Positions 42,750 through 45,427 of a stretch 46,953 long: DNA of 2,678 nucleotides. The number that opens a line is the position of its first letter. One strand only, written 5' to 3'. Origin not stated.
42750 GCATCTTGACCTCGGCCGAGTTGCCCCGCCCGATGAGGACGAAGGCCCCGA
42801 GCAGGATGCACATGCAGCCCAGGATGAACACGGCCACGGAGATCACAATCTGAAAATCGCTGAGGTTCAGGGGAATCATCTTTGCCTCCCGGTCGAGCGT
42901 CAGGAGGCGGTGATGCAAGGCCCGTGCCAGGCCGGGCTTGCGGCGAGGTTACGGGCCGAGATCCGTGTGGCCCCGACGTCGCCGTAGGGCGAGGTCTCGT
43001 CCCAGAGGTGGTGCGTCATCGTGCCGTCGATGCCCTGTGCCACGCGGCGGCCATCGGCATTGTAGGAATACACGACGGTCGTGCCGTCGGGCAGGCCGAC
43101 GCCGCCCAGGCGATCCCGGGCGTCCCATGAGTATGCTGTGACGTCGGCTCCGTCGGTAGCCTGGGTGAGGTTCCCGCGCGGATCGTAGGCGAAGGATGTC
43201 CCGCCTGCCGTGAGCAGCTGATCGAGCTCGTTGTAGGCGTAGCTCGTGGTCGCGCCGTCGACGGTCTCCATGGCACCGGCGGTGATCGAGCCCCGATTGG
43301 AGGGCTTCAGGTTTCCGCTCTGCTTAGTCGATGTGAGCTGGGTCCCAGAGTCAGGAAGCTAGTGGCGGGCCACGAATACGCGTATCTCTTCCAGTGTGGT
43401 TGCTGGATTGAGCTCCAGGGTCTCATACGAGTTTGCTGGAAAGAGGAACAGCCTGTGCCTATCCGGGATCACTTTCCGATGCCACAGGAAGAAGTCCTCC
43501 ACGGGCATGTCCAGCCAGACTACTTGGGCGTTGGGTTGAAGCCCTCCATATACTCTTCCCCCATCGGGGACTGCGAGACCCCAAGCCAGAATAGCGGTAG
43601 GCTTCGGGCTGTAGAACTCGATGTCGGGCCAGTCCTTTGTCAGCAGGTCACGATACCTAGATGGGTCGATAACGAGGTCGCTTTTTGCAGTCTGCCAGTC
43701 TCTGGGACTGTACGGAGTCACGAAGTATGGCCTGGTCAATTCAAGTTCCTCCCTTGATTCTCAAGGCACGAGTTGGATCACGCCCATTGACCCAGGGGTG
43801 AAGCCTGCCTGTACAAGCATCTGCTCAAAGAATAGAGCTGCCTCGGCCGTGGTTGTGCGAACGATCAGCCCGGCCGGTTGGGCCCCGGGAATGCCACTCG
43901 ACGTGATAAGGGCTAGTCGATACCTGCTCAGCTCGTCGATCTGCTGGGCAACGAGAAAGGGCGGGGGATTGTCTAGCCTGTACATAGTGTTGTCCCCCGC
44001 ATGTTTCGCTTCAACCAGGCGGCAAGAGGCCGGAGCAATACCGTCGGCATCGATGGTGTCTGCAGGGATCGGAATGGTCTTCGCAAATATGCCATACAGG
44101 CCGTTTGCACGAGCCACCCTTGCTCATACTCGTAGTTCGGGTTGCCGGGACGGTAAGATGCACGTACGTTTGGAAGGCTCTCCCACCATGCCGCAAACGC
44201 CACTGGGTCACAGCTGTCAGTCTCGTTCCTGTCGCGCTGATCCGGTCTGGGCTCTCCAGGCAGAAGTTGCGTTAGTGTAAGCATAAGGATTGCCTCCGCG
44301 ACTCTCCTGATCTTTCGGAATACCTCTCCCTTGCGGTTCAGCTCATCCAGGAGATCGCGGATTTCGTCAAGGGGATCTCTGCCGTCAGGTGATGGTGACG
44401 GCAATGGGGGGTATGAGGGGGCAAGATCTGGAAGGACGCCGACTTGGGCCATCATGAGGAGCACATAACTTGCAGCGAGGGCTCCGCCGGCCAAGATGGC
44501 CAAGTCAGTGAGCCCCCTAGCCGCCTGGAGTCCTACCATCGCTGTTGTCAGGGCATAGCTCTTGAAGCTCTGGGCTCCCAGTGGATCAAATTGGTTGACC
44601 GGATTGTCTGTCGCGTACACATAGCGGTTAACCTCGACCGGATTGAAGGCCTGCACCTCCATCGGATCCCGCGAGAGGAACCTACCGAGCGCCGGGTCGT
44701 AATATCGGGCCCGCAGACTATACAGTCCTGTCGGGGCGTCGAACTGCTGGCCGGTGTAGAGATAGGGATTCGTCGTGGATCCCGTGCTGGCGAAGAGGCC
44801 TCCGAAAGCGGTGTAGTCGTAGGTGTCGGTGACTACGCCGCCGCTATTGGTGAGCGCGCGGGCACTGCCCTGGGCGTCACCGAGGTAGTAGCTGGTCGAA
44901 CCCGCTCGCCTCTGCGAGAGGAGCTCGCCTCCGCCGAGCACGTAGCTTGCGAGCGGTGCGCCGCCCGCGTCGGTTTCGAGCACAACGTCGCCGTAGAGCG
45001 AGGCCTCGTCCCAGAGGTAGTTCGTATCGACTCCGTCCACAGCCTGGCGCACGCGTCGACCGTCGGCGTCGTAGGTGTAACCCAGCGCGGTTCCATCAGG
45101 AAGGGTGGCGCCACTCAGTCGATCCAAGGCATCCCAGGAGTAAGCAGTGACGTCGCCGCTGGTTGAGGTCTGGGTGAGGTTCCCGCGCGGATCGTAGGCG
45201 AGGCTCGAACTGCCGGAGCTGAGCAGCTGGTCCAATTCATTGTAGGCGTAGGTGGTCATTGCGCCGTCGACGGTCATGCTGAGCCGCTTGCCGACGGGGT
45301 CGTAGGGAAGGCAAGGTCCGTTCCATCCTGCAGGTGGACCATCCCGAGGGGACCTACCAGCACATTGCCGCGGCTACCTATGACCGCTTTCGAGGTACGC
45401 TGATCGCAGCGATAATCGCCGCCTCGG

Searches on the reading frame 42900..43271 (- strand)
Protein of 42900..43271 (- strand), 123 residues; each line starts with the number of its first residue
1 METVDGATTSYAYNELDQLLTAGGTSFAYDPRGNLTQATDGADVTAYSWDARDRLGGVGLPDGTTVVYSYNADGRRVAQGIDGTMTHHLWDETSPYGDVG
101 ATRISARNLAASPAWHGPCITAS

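Call 8: search_protein_families(library=pfam, proteins=[window:42900-43271:-], max_evalue=0.01)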
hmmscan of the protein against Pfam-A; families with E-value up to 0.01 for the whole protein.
window:42900-43271:- (123 aa): 1 family
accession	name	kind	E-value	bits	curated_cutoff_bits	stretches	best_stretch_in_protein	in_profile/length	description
PF05593.20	RHS_repeat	-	6.2e-12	46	22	3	29-65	1-38/38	RHS Repeat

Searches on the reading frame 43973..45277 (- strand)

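Call 8: search_protein_families(library=pfam, proteins=[window:43973-45277:-], max_evalue=0.01)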
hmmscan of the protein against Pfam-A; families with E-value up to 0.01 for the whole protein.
window:43973-45277:- (434 aa): 2 families
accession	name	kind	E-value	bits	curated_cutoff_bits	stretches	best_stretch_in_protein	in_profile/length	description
PF05593.20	RHS_repeat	-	1.5e-10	41.7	22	1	28-64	1-38/38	RHS Repeat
PF25023.1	TEN_YD-shell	-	0.0041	15.7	50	1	8-229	669-893/909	Teneurin YD-shell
